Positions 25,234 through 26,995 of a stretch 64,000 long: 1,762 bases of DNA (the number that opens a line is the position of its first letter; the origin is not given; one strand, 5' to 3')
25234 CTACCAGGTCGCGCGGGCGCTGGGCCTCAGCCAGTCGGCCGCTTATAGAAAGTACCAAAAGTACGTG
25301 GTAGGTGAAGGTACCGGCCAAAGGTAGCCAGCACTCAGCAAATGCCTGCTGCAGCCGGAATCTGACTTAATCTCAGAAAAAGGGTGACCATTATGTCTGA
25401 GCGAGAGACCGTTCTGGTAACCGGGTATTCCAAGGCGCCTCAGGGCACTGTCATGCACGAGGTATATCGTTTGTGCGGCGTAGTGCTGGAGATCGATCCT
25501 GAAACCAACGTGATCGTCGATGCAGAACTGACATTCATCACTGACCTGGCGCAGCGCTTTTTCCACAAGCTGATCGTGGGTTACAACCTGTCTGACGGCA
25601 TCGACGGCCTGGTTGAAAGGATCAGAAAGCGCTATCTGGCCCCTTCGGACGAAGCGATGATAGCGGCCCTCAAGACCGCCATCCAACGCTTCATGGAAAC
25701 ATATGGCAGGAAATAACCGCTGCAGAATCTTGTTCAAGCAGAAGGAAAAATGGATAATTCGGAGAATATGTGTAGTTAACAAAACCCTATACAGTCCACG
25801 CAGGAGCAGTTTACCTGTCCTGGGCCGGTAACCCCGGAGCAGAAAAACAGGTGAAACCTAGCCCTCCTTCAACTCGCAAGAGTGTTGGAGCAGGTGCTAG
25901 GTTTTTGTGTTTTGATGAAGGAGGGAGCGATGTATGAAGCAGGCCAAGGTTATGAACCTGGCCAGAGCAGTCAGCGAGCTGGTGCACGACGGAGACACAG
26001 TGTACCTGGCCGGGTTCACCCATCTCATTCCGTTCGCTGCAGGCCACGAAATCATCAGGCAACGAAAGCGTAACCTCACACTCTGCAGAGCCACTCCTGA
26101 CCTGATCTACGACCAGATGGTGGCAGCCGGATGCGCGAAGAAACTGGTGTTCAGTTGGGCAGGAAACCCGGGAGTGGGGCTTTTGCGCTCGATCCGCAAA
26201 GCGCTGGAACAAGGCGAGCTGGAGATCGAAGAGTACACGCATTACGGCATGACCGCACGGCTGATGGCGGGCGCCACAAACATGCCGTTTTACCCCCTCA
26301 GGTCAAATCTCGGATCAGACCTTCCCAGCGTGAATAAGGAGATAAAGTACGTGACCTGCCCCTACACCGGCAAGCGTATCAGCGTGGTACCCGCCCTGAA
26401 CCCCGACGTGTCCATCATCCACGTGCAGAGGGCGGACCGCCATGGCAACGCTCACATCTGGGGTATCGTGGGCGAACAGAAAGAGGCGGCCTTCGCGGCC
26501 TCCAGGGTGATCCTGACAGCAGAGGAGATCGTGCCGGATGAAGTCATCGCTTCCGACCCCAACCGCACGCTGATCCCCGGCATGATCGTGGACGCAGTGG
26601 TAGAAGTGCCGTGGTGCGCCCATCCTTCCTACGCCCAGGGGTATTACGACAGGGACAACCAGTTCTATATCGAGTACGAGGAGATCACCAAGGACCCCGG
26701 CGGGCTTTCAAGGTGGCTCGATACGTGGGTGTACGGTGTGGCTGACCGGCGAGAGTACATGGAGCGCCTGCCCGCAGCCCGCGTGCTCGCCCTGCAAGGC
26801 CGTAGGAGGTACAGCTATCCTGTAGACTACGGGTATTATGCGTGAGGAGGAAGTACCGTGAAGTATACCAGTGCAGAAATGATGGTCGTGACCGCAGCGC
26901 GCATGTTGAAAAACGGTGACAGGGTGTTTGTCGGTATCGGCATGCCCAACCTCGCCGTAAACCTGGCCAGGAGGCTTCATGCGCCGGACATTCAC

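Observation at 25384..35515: Candidate undescribed anaerobic catabolic pathway: aminotransferase, tungsten AOR, CoA-transferase, thiolase/HMGCS-like/DUF35 trio and sodium symporter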

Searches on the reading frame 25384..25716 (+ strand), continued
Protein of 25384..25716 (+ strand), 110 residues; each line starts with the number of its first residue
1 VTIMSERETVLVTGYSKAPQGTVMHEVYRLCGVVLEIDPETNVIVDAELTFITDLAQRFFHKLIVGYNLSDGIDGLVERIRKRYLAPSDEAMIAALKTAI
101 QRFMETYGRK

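Call 106: search_protein_families(library=pfam, proteins=[L097:2133-3275:+, L097:3362-4243:+, L097:4258-5148:+, L097:5162-5926:+, L097:5923-6627:+, L097:6651-7727:+, L097:7739-8434:+, L097:8415-9215:+, L097:9208-9936:+, L096:4147-4917:+], max_evalue=0.00001)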
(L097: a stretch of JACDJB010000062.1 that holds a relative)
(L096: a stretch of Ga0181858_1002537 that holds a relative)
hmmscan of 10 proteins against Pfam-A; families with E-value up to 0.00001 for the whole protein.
L097:2133-3275:+ (380 aa): 3 families
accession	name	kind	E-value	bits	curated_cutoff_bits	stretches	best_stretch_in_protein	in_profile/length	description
PF13458.12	Peripla_BP_6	-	1e-58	200.1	31.7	1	36-366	3-339/343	Periplasmic binding protein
PF01094.35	ANF_receptor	-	7.6e-24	84.8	25.4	1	57-355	5-339/353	Receptor family ligand binding region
PF13433.12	Peripla_BP_5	-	3.9e-17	62.8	27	1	37-362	3-333/363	Periplasmic binding protein domain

L097:3362-4243:+ (293 aa): 1 family
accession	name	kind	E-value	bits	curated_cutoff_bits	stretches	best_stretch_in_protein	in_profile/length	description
PF02653.21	BPD_transp_2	-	5.1e-31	108.2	26.8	1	8-276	2-268/269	Branched-chain amino acid transport system / permease component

L097:4258-5148:+ (296 aa): 1 family
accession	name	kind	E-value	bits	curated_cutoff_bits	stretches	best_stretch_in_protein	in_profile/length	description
PF02653.21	BPD_transp_2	-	1.3e-45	156.1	26.8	1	4-275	2-269/269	Branched-chain amino acid transport system / permease component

L097:5162-5926:+ (254 aa): 3 families
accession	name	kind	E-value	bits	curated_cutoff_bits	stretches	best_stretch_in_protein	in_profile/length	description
PF00005.33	ABC_tran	-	3.4e-30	105.9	25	1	19-178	2-136/137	ABC transporter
PF13304.12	AAA_21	-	9.3e-12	46.1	27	0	101-205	204-295/304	AAA domain, putative AbiEii toxin, Type IV TA system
PF13476.12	AAA_23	-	6.5e-06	27.4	27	0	27-89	18-69/201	AAA domain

L097:5923-6627:+ (234 aa): 3 families
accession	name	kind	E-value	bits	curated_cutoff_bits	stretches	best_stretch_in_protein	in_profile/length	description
PF00005.33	ABC_tran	-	3.3e-29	102.7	25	1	20-165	1-136/137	ABC transporter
PF13304.12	AAA_21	-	3.5e-08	34.3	27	0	131-185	231-288/304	AAA domain, putative AbiEii toxin, Type IV TA system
PF02463.25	SMC_N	-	1.9e-06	27.9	40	0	22-213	17-213/220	RecF/RecN/SMC N terminal domain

L097:6651-7727:+ (358 aa): 3 families
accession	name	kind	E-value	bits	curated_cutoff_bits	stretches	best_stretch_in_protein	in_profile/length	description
PF08240.17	ADH_N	-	2.6e-29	102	23.5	1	30-152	2-104/104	Alcohol dehydrogenase GroES-like domain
PF00107.32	ADH_zinc_N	-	2.6e-23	82.8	31.8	1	190-320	1-128/129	Zinc-binding dehydrogenase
PF16912.11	Glu_dehyd_C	-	1.5e-13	51.2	34.9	1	170-356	22-209/211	Glucose dehydrogenase C-terminus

L097:7739-8434:+ (231 aa): 1 family
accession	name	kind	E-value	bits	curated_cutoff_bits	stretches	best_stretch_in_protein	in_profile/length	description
PF04199.19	Cyclase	-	9.1e-32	110.7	23.1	1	4-167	1-142/142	Putative cyclase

L097:8415-9215:+ (266 aa): 5 families
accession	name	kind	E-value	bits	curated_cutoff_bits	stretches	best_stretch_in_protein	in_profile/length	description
PF13561.12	adh_short_C2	-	8.6e-61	206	27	1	32-262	6-234/236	Enoyl-(Acyl carrier protein) reductase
PF00106.31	adh_short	-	1.1e-56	191.8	26.6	1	23-215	1-193/195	short chain dehydrogenase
PF08659.16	KR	-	1.5e-11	45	22.6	1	26-175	4-153/180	KR domain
PF01370.27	Epimerase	-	3.5e-07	30.3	20.9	1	26-140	2-105/240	NAD dependent epimerase/dehydratase family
PF23441.1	SDR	-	3.4e-06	27.1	27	1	99-263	90-255/258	SDR-like rossmann domain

L097:9208-9936:+ (242 aa): 1 family
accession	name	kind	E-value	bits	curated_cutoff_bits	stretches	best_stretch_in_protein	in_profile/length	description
PF02627.25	CMD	-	2.7e-28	98.2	23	2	160-236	1-77/84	Carboxymuconolactone decarboxylase family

L096:4147-4917:+ (256 aa): 1 family
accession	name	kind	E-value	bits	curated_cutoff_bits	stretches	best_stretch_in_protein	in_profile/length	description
PF02627.25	CMD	-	2.4e-26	92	23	2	29-109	1-81/84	Carboxymuconolactone decarboxylase family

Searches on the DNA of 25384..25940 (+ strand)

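Call 101: search_rna_families(source=window, start=25700, end=25940, threshold=evalue, max_evalue=1)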
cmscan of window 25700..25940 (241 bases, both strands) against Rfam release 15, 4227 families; matches with E-value up to 1: 0.
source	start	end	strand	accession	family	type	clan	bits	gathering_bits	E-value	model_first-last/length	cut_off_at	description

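Call 103: search_rna_families(source=L087, start=7960, end=8125, threshold=evalue, max_evalue=1)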
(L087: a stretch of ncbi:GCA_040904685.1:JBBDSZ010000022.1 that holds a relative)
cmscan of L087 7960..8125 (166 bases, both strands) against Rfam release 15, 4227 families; matches with E-value up to 1: 6.
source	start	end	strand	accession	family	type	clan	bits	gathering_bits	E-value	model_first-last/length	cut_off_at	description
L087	8000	8109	+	RF03942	mir-5727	Gene; miRNA;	-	22.5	100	0.026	1-92/92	no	mir-5727 microRNA precursor family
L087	8018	8093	-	RF03174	mir-4803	Gene; miRNA;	-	20.5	90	0.1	1-74/74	no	mir-4803 microRNA precursor family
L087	8021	8092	-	RF00704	MIR397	Gene; miRNA;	-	20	55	0.13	1-117/117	no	MIR397 microRNA precursor family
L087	8015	8096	+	RF03765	mir-2059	Gene; miRNA;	-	16.8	90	0.59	1-68/68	no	mir-2059 microRNA precursor family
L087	7997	8025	+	RF01330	CRISPR-DR16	Gene; CRISPR;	-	16.7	35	0.19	1-37/37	no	CRISPR RNA direct repeat element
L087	8014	8101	+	RF00651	mir-221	Gene; miRNA;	-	14.1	46.6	0.76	1-84/84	no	mir-221 microRNA precursor family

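Call 107: build_rna_model(alignment_id=A5, structure=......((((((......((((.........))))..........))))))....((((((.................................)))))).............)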
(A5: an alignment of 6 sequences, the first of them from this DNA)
Model R2 built from alignment A5 (6 sequences, 113 columns); structure: as given.
model positions 109; base pairs 16; branch points 1; effective number of sequences 2.28; information 0.59 bits per position. Calibrated on 0.2 Mb of random sequence (short: E-values are rough).
structure used (alignment columns):
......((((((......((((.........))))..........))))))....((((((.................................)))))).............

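Call 108: search_with_rna_model(model_id=R2, sources=[window, L002, L003, L004, L051, L082, L083, L084, L085, L087, L088, L089, L090, L091, L092, L093, L094, L095, L096, L097, L098, L099, L100, L101, L102, L103, L104, L105, L106, L107, L108, L109, L110, L111, L112, L113, L114, L115, L116, L117, L118, L119, L120], max_evalue=1)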
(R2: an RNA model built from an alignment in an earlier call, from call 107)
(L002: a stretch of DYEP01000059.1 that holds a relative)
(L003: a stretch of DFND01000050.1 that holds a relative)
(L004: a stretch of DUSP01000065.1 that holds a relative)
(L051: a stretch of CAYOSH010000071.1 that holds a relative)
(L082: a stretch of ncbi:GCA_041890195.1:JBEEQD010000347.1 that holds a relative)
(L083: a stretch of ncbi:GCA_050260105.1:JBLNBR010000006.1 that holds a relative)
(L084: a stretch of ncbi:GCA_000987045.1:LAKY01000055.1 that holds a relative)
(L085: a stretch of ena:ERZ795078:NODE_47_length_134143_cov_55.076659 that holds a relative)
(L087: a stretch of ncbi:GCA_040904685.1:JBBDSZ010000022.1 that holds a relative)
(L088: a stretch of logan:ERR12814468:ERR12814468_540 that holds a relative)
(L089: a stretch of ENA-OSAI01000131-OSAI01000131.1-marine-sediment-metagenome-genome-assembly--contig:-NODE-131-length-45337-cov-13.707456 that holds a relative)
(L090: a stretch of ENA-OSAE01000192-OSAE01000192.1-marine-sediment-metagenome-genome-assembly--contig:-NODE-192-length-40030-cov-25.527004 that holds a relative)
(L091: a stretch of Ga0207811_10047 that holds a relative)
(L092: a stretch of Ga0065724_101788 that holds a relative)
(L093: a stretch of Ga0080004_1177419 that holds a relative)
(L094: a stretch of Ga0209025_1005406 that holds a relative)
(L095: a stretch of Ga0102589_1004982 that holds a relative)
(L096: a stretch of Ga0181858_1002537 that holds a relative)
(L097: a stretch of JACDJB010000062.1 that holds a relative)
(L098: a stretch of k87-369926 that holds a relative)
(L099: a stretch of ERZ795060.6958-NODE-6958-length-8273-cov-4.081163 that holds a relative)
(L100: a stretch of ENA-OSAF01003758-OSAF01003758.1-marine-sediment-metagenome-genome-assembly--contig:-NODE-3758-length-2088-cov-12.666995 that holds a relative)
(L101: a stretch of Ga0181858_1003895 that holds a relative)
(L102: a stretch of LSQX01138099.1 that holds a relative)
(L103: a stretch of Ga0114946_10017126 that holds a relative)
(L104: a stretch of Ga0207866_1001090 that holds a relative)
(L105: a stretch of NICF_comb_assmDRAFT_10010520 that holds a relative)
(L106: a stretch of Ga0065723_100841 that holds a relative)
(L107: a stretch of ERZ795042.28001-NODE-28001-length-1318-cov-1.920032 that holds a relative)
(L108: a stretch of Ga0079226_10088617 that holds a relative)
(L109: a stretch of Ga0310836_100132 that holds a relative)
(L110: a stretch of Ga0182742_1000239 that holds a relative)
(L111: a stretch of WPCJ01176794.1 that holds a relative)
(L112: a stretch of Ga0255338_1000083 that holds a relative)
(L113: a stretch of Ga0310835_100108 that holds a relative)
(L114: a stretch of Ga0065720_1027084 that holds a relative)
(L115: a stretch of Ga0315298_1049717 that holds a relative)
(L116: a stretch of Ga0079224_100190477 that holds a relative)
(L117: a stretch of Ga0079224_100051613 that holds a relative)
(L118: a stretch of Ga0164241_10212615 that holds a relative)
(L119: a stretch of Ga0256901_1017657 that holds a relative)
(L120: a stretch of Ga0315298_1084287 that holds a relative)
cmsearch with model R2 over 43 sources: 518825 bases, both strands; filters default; matches with E-value up to 1: 25.
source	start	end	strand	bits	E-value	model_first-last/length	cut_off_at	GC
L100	1334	1441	+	109.5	6.1e-27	1-109/109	no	0.55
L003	2853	2960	+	107.1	2.8e-26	1-109/109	no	0.56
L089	10380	10487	+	107.1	2.8e-26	1-109/109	no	0.56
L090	2889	2996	+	107.1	2.8e-26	1-109/109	no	0.56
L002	2226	2333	+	102.7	4.4e-25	1-109/109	no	0.52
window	25807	25914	+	101.1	1.2e-24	1-109/109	no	0.52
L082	6635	6744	+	95.4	4.3e-23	1-109/109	no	0.57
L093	757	864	+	87.5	5.9e-21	1-109/109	no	0.62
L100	692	802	-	45.4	1.9e-09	1-109/109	no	0.59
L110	10337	10465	+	31.6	1.1e-05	1-109/109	no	0.43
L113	10317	10443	+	29.6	3.9e-05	1-109/109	no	0.38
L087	7976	8099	+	26.2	0.00032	1-109/109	no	0.35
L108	1161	1284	+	26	0.00037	1-109/109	no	0.36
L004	7312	7443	+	24.8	0.00081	1-109/109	no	0.55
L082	6677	6781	-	19.7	0.02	1-109/109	no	0.62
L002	2263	2340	-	18.6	0.039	1-109/109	no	0.44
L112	9770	9869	-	18.5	0.043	1-109/109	no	0.6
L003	2894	2964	-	17.9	0.062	1-109/109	no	0.51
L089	10421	10491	-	17.9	0.062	1-109/109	no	0.51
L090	2930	3000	-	17.9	0.062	1-109/109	no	0.51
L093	797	894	-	17.5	0.078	1-109/109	no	0.61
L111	1490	1579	+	16.7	0.13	1-109/109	no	0.62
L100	1375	1462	-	15.9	0.21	1-109/109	no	0.49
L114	2998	3126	+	14.7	0.46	1-109/109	no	0.4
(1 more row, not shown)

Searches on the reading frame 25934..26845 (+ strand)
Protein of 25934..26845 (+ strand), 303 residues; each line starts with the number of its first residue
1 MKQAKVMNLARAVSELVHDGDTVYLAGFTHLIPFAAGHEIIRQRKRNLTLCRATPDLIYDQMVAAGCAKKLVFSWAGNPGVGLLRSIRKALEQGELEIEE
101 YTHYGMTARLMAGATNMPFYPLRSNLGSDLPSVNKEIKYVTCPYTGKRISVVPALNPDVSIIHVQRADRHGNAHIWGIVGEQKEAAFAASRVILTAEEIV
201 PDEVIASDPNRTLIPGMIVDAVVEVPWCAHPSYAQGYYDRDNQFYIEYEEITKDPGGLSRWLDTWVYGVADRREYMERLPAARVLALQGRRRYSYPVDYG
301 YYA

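Call 3: search_protein_families(library=pfam, proteins=[window:25934-26845:+])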
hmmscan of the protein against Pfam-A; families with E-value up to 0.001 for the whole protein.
window:25934-26845:+ (303 aa): 2 families
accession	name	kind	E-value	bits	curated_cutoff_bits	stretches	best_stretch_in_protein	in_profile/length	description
PF01144.29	CoA_trans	-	1.8e-31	109.7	23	1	7-224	2-216/217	Coenzyme A transferase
PF16957.11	Mal_decarbox_Al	-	0.00068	18.5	25.4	0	154-243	135-219/546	Malonate decarboxylase, alpha subunit, transporter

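Call 4: search_protein_families(library=ncbifam, proteins=[window:25934-26845:+])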
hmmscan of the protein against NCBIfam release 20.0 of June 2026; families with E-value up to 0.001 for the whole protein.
window:25934-26845:+ (303 aa): 2 families
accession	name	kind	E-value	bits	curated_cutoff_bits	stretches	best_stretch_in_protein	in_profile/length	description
TIGR02429.1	pcaI_scoA_fam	subfamily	1.8e-11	43.8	128.5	1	5-225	4-219/222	3-oxoacid CoA-transferase subunit A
NF007394.0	PRK09920.1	equivalog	0.00041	20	315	1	4-223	3-214/219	acetate CoA-transferase subunit alpha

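Call 15: search_solved_structures(query=window:25934-26845:+, max_evalue=0.001)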
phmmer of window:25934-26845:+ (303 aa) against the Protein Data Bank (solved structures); distinct sequences matched with E-value up to 0.001: 7.
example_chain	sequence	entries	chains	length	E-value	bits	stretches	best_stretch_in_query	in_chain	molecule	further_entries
1poi_A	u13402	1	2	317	3.3e-46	160.9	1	5-297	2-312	GLUTACONATE COENZYME A-TRANSFERASE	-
5mzw_A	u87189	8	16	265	9.2e-26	93.7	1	1-264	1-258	Glutaconate CoA-transferase family, subunit A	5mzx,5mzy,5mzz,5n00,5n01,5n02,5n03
6co6_A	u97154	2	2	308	5.7e-24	87.8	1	3-272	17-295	Probable CoA-transferase alpha subunit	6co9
6coj_A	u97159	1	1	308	9.4e-24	87.1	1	3-272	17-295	Probable CoA-transferase alpha subunit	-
6con_A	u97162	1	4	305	1.3e-22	83.3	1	12-271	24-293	CoA-transferase subunit alpha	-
9cq2_A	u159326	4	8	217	5e-10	42.1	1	5-223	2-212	3-oxoacid CoA-transferase, A subunit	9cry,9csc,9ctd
3cdk_A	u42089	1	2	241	2.1e-08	36.7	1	4-223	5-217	Succinyl-CoA:3-ketoacid-coenzyme A transferase subunit A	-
